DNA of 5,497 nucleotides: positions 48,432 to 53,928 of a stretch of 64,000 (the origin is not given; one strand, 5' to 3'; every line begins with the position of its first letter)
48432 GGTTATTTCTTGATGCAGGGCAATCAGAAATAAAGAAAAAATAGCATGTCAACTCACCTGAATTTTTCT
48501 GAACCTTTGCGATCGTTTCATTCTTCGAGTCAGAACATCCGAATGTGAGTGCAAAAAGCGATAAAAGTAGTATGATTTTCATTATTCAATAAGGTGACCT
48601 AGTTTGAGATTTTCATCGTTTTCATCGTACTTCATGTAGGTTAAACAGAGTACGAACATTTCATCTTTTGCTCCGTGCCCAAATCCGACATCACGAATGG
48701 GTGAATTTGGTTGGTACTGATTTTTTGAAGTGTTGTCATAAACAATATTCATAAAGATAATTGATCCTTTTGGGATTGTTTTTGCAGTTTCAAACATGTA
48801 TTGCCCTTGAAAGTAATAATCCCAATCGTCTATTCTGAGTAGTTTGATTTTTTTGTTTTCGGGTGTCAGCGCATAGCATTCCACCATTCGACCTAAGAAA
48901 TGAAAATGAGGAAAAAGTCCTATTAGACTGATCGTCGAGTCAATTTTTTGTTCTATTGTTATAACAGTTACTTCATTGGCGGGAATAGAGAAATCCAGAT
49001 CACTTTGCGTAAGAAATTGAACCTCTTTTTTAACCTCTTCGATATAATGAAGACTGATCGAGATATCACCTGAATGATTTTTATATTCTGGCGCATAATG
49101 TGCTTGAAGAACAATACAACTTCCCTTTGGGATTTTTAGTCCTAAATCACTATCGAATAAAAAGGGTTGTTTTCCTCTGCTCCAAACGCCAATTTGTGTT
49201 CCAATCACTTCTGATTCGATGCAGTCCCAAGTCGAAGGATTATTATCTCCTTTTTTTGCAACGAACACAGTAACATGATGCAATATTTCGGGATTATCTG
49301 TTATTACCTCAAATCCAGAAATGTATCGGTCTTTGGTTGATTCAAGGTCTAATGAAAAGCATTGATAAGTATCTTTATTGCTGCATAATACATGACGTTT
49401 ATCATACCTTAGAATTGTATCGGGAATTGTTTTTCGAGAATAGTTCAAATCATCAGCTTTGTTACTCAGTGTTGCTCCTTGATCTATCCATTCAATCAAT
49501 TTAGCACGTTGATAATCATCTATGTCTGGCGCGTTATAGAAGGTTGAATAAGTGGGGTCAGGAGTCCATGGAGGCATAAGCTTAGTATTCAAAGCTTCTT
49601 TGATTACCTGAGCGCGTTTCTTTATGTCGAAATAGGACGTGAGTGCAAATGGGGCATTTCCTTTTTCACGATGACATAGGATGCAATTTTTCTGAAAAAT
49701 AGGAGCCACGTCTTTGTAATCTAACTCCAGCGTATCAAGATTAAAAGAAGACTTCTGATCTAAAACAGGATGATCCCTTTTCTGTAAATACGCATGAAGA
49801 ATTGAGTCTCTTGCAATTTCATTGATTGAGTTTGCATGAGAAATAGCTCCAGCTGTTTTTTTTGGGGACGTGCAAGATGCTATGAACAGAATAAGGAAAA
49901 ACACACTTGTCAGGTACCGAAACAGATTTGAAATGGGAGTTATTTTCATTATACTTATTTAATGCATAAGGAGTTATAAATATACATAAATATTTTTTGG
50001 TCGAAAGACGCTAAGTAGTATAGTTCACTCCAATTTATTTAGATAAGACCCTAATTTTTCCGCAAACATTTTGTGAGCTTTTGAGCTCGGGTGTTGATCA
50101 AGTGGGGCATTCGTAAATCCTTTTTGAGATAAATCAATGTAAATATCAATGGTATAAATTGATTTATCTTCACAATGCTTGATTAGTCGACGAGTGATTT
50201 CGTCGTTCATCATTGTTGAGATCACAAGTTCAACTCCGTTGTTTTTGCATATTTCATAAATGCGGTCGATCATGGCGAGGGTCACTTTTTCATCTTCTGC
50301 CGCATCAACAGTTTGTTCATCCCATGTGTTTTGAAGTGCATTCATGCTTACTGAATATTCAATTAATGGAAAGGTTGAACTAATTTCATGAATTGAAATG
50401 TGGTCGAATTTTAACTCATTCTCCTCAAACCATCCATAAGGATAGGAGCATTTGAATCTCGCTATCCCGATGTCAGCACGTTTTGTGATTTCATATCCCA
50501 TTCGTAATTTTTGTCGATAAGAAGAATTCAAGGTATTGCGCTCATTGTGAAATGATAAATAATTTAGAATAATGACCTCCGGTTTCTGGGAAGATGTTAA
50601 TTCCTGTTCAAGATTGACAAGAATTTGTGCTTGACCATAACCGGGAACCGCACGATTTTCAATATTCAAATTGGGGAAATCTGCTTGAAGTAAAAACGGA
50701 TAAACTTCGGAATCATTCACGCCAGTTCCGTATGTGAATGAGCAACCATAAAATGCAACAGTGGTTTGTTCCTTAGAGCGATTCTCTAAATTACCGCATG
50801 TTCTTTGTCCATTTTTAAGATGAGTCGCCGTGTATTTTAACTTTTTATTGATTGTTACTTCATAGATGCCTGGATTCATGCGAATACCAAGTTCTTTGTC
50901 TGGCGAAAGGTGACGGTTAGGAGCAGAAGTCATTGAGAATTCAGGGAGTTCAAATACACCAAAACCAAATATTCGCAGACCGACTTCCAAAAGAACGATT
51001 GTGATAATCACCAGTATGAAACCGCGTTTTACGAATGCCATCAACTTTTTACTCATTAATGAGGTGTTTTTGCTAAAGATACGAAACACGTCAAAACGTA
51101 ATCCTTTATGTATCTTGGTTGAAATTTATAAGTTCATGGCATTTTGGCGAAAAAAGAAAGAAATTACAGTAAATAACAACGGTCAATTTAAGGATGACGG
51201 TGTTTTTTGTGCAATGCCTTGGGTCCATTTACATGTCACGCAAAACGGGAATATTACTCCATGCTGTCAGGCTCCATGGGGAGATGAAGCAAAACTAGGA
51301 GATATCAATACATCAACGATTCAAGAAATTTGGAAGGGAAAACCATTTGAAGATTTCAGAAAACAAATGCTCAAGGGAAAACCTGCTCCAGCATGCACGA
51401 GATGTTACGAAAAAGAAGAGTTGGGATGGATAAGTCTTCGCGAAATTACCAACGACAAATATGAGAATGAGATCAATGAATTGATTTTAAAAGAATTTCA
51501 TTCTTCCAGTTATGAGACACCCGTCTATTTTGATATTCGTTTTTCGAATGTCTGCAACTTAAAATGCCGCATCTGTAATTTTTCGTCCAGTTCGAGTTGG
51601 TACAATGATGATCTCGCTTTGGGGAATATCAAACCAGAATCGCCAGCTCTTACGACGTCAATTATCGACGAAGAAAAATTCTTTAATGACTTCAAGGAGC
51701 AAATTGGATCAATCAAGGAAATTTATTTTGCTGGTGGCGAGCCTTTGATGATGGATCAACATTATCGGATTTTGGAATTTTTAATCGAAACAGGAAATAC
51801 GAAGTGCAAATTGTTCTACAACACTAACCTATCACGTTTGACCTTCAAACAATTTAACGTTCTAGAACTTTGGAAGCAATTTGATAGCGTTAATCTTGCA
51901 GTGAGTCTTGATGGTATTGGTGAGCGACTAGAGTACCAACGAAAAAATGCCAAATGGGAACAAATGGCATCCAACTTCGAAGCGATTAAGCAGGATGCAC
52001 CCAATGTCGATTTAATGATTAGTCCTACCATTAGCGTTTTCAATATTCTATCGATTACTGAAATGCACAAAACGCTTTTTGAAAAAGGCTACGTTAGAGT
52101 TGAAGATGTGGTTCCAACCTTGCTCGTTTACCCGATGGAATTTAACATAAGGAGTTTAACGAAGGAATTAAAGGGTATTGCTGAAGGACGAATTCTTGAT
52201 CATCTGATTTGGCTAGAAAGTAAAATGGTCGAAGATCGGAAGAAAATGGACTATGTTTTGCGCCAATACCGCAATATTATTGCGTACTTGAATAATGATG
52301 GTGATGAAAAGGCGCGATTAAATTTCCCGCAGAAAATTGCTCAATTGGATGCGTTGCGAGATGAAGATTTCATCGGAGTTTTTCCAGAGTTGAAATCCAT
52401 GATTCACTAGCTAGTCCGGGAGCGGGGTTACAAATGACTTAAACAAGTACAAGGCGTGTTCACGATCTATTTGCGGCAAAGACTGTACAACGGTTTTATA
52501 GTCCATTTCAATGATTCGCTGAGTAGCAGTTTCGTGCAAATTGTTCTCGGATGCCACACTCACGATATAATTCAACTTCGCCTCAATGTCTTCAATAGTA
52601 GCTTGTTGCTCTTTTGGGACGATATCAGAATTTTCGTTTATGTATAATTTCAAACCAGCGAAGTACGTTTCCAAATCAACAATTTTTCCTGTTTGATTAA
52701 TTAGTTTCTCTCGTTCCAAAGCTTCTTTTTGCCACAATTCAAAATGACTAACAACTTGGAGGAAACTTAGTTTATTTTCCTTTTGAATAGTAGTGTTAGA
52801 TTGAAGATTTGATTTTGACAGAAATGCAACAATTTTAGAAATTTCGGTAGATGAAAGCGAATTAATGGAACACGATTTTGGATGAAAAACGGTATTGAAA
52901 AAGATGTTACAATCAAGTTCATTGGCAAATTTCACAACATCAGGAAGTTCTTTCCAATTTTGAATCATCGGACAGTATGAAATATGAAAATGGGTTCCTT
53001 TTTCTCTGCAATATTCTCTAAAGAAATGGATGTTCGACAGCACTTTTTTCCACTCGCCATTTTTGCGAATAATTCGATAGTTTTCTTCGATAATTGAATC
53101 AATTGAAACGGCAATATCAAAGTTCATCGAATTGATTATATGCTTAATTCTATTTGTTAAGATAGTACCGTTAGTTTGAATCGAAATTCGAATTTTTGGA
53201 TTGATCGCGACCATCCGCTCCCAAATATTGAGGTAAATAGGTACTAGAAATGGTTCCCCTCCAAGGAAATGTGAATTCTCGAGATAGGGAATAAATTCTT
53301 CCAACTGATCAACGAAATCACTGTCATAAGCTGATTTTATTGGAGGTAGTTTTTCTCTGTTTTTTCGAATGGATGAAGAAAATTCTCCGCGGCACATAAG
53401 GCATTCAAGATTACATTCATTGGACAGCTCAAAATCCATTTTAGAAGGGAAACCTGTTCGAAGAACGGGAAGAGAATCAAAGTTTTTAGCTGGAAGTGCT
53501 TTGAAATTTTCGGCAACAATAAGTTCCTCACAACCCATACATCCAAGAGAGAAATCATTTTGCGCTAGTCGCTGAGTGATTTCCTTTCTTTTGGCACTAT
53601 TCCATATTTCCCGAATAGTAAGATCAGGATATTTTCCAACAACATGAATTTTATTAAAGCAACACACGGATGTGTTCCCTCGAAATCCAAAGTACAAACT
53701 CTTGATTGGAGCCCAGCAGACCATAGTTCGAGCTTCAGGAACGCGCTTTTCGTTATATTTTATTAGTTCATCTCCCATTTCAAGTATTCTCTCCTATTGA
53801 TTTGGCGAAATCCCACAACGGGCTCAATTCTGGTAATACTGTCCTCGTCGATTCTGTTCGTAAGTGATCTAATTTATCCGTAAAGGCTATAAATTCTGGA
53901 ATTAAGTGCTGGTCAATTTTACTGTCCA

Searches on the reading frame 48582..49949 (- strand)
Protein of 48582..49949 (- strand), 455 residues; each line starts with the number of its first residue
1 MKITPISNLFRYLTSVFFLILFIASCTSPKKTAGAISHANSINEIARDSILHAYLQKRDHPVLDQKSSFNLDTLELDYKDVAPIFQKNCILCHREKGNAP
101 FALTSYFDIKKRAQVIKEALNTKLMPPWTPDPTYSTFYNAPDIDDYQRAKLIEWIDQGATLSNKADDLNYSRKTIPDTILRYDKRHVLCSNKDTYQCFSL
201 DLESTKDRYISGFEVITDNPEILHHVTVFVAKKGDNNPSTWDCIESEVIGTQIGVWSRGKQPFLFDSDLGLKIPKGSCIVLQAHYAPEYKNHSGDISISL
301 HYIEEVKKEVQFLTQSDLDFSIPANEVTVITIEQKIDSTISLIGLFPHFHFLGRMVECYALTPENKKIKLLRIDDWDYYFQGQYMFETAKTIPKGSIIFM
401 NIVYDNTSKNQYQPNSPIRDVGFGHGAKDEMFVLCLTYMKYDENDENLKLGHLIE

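Call 5: search_protein_families(library=pfam, proteins=[window:48582-49949:-], max_evalue=0.01)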
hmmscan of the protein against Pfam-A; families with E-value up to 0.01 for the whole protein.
window:48582-49949:- (455 aa): 5 families
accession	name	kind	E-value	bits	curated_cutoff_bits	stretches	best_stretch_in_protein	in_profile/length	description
PF01082.25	Cu2_monooxygen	-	4.8e-09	36.9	30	1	189-286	11-124/130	Copper type II ascorbate-dependent monooxygenase, N-terminal domain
PF03712.20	Cu2_monoox_C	-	9e-07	28.9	23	1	334-441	38-135/157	Copper type II ascorbate-dependent monooxygenase, C-terminal domain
PF13442.11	Cytochrome_CBB3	-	0.00042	21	27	1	79-130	4-53/68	Cytochrome C oxidase, cbb3-type, subunit III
PF14376.11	Haem_bd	-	0.0031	17.9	27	0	73-106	26-55/133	Haem-binding domain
PF00034.26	Cytochrom_C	-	0.0056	18.4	21.3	0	83-157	6-88/90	Cytochrome c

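Call 28: search_protein_families(library=ncbifam, proteins=[window:48582-49949:-], max_evalue=0.001)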
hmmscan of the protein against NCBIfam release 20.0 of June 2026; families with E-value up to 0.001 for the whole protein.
window:48582-49949:- (455 aa): 0 families

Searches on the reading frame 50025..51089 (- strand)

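Call 14: search_protein_families(library=pfam, proteins=[window:50025-51089:-], max_evalue=0.001)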
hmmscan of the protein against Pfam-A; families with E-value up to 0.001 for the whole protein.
window:50025-51089:- (354 aa): 0 families

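Call 28: search_protein_families(library=ncbifam, proteins=[window:50025-51089:-], max_evalue=0.001)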
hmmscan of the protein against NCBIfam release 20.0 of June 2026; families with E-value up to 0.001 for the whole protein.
window:50025-51089:- (354 aa): 1 family
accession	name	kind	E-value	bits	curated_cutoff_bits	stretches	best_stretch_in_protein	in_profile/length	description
NF047474.1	GDSL_LA_2486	hypoth_equivalog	5.1e-07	29.2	300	1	24-173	4-156/326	LA_2486 family SGNH/GDSL-type esterase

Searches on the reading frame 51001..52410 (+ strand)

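Call 14: search_protein_families(library=pfam, proteins=[window:51001-52410:+], max_evalue=0.001)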
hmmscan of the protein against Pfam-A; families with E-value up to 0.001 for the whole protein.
window:51001-52410:+ (469 aa): 2 families
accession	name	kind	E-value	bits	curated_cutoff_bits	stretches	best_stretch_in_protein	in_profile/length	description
PF13186.11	SPASM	-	2.5e-15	56.9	21.5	1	70-136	1-67/67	Iron-sulfur cluster-binding domain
PF04055.27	Radical_SAM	-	1.8e-11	45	29.5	1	180-331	2-138/166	Radical SAM superfamily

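Call 28: search_protein_families(library=ncbifam, proteins=[window:51001-52410:+], max_evalue=0.001)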
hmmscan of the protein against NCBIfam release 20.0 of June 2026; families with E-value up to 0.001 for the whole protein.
window:51001-52410:+ (469 aa): 19 families
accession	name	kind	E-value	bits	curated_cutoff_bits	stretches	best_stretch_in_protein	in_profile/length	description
NF033640.1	N_Twi_rSAM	subfamily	4.2e-116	388.3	170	1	68-467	3-397/398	twitch domain-containing radical SAM protein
TIGR04317.1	W_rSAM_matur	equivalog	3.4e-10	39.6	380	1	179-346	8-152/349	tungsten cofactor oxidoreductase radical SAM maturase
TIGR04250.1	SCM_rSAM_ScmE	equivalog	5.1e-10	38.8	400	1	173-361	1-167/358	SynChlorMet cassette radical SAM/SPASM protein ScmE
NF038283.1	viperin_w_prok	equivalog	9.8e-08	31.5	180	1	181-349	8-167/281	viperin family antiviral radical SAM protein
TIGR04054.1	rSAM_NirJ1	equivalog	2.5e-07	29.7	650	1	180-317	41-157/387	putative heme d1 biosynthesis radical SAM protein NirJ1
TIGR04340.1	rSAM_ACGX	hypoth_equivalog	5.4e-07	29.1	400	0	179-356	7-166/341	radical SAM/SPASM domain protein, ACGX system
NF050035.1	rSAM_WgK_link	exception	5.7e-07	28.8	650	1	170-305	4-118/367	radical SAM/SPASM peptide maturase WgkB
NF047865.1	rSAM_PapB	equivalog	4.9e-06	26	340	0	181-366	9-182/330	PapB family radical SAM/SPASM ranthipeptide maturase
NF041298.1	rSAM_mat_DynA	equivalog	5.3e-06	25.6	450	0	182-362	8-177/356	dynobactin maturation radical SAM/SPASM protein DynA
NF045702.1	rSAM_GDGT_ether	equivalog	6.6e-06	25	450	1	177-334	88-228/486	tetraether lipid synthase Tes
TIGR04311.1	rSAM_Geo_metal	subfamily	1.1e-05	24.7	400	1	98-136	350-387/423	radical SAM/SPASM family putative metalloenzyme maturase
NF045574.1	sacti_mat_StsB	exception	1.1e-05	24.4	625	0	175-307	98-205/466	StsB family radical SAM/SPASM domain sactipeptide maturase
TIGR04321.1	spiroSPASM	subfamily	2.8e-05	23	250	0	77-137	447-504/510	spiro-SPASM protein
TIGR04051.1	rSAM_NirJ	equivalog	2.9e-05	23.2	515.45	0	184-343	11-149/354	heme d1 biosynthesis radical SAM protein NirJ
TIGR04545.1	rSAM_ahbD_hemeb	equivalog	4.1e-05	23.2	500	0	183-357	8-160/339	heme b synthase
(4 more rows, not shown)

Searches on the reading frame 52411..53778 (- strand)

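Call 14: search_protein_families(library=pfam, proteins=[window:52411-53778:-], max_evalue=0.001)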
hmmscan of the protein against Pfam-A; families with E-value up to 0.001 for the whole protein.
window:52411-53778:- (455 aa): 2 families
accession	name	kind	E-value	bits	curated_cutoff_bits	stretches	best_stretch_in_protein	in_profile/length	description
PF04055.27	Radical_SAM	-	1.3e-13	51.9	29.5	1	118-284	3-165/166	Radical SAM superfamily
PF13186.11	SPASM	-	1.2e-05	25.9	21.5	1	21-83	1-66/67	Iron-sulfur cluster-binding domain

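Call 28: search_protein_families(library=ncbifam, proteins=[window:52411-53778:-], max_evalue=0.001)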
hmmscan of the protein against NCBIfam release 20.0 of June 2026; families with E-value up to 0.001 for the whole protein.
window:52411-53778:- (455 aa): 36 families (the best 25 are shown)
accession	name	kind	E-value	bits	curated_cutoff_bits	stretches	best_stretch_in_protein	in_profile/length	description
NF033640.1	N_Twi_rSAM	subfamily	4.2e-45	154.5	170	1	19-361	3-374/398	twitch domain-containing radical SAM protein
TIGR04317.1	W_rSAM_matur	equivalog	4.1e-15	55.7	380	1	115-292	7-178/349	tungsten cofactor oxidoreductase radical SAM maturase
TIGR04321.1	spiroSPASM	subfamily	8.7e-14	51.1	250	1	106-292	225-412/510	spiro-SPASM protein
TIGR04311.1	rSAM_Geo_metal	subfamily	1e-13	51.2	400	1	110-300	1-189/423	radical SAM/SPASM family putative metalloenzyme maturase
NF050035.1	rSAM_WgK_link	exception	7.2e-13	48.3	650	1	111-301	8-187/367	radical SAM/SPASM peptide maturase WgkB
TIGR04054.1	rSAM_NirJ1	equivalog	7.2e-13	47.9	650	1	116-298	40-212/387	putative heme d1 biosynthesis radical SAM protein NirJ1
TIGR02666.1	moaA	equivalog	5.9e-12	45.2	284.05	1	118-297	16-192/336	GTP 3',8-cyclase MoaA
TIGR04053.2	TIGR04053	equivalog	1.4e-11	44.2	395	1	116-351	12-241/366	TIGR04053 family radical SAM/SPASM domain-containing protein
TIGR04055.1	rSAM_NirJ2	equivalog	1.2e-10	41.5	500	1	117-292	5-168/326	putative heme d1 biosynthesis radical SAM protein NirJ2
TIGR04250.1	SCM_rSAM_ScmE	equivalog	1.2e-10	40.8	400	1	111-256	2-140/358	SynChlorMet cassette radical SAM/SPASM protein ScmE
NF050038.1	rSAM_RiPP_GggB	equivalog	1.5e-10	40.6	650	1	113-303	43-230/398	streptosactin maturase GggB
TIGR04051.1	rSAM_NirJ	equivalog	1.7e-10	40.4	515.45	1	117-294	7-172/354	heme d1 biosynthesis radical SAM protein NirJ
NF047865.1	rSAM_PapB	equivalog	3.6e-10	39.6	340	1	116-255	7-151/330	PapB family radical SAM/SPASM ranthipeptide maturase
TIGR04545.1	rSAM_ahbD_hemeb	equivalog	3.7e-10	39.8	500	1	116-314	4-190/339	heme b synthase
NF038283.1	viperin_w_prok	equivalog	3.8e-10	39.4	180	1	114-246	4-134/281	viperin family antiviral radical SAM protein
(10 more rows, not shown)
